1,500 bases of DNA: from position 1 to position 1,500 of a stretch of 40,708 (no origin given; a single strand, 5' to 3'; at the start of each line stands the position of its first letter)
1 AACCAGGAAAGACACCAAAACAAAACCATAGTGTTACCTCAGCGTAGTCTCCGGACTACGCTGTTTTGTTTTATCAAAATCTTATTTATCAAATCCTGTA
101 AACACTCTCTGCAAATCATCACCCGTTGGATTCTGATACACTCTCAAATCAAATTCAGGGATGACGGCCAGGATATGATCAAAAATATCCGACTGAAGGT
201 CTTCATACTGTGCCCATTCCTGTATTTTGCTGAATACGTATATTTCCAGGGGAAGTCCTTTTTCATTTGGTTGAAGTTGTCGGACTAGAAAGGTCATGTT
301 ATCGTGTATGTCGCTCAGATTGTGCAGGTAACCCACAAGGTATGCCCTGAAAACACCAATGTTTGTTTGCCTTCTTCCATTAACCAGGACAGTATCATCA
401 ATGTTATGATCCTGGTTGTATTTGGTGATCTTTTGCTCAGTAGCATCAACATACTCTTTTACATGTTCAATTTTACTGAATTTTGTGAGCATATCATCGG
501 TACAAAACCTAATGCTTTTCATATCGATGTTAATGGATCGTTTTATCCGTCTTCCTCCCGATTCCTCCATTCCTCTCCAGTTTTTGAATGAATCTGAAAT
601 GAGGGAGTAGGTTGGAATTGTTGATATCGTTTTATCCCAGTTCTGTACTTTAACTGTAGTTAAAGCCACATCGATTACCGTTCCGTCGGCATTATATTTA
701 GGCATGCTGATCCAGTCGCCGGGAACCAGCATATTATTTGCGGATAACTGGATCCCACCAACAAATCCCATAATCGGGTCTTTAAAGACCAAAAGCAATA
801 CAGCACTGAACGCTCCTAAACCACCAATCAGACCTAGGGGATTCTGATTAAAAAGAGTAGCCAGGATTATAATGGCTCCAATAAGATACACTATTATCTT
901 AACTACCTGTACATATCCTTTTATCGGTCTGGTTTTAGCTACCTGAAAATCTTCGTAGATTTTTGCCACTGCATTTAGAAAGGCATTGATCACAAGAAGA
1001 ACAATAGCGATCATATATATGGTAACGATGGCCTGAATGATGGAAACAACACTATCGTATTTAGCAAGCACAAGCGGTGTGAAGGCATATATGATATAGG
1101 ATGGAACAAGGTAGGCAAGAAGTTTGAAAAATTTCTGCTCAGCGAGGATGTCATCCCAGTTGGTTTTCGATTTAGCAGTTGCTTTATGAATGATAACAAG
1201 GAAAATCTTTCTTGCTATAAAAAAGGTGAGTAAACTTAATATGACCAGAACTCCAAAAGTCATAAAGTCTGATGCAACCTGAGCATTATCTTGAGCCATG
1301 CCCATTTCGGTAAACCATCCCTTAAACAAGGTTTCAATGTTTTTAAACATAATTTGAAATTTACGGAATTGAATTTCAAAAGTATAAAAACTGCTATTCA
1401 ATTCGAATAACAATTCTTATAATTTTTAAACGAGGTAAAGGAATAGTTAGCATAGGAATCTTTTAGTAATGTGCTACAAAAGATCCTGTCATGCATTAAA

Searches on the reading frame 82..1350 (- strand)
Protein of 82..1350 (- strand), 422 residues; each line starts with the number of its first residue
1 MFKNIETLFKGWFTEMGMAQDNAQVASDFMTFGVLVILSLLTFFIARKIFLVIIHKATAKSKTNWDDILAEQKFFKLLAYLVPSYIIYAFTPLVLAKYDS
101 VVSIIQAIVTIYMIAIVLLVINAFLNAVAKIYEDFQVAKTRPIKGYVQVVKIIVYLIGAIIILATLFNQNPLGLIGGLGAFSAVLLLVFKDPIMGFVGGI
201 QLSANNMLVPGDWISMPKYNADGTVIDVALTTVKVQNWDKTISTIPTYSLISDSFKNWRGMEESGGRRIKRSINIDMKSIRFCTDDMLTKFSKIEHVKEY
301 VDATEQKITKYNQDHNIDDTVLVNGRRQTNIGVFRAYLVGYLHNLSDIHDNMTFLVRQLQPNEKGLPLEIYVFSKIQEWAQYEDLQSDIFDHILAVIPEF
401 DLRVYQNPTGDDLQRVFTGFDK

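Call 36: find_encoding_contigs(protein=window:82-1350:-, flank=10000, max_places=2)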
Protein window:82-1350:- (422 aa): 10 contigs read that carry it; 2 places shown.
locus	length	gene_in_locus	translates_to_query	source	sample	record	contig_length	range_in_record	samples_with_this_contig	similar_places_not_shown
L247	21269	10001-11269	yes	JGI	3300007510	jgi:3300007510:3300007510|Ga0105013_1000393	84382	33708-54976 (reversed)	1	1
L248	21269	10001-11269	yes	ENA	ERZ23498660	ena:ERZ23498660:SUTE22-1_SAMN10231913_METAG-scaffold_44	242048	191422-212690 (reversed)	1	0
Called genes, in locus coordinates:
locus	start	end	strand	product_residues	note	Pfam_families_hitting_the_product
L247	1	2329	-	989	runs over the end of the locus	PF07719:TPR_2 (faint), PF13181:TPR_8 (faint), PF13424:TPR_12 (faint), PF00515:TPR_1 (faint), PF13414:TPR_11 (faint), PF13432:TPR_16 (faint), PF13428:TPR_14 (faint)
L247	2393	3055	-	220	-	PF02463:SMC_N (weak), PF00005:ABC_tran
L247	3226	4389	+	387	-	PF00072:Response_reg, PF00158:Sigma54_activat, PF14532:Sigma54_activ_2, PF00004:AAA (weak), PF07728:AAA_5, PF25601:AAA_lid_14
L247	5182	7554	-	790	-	-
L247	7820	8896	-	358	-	PF09640:DUF2027, PF01713:Smr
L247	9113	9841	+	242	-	-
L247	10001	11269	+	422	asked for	PF00924:MS_channel_2nd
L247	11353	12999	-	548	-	PF07774:EMC1_C (faint), PF13570:Beta-prop_ACSF4 (faint), PF13360:PQQ_2, PF25293:Beta-prop_EMC1_N (weak)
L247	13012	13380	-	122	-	-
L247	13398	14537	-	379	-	PF24807:WD40_CDC20-Fz (faint), PF24814:WD40_Prp19 (faint), PF25168:Beta-prop_WDR36-Utp21_2nd (faint), PF25175:Beta-prop_WDR5 (faint), PF25174:Beta-prop_THOC3 (weak), PF23381:Beta-prop_IFT122_1st (weak), PF23414:Beta-prop_EML_2 (weak)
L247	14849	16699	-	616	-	PF18962:Por_Secre_tail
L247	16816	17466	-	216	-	PF00072:Response_reg, PF00196:GerE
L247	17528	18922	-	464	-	PF14870:PSII_BNR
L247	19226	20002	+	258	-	PF02353:CMAS (weak), PF05175:MTS (faint), PF13489:Methyltransf_23 (weak), PF13847:Methyltransf_31, PF08241:Methyltransf_11, PF08242:Methyltransf_12, PF13649:Methyltransf_25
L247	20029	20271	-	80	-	PF13619:KTSC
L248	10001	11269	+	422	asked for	PF00924:MS_channel_2nd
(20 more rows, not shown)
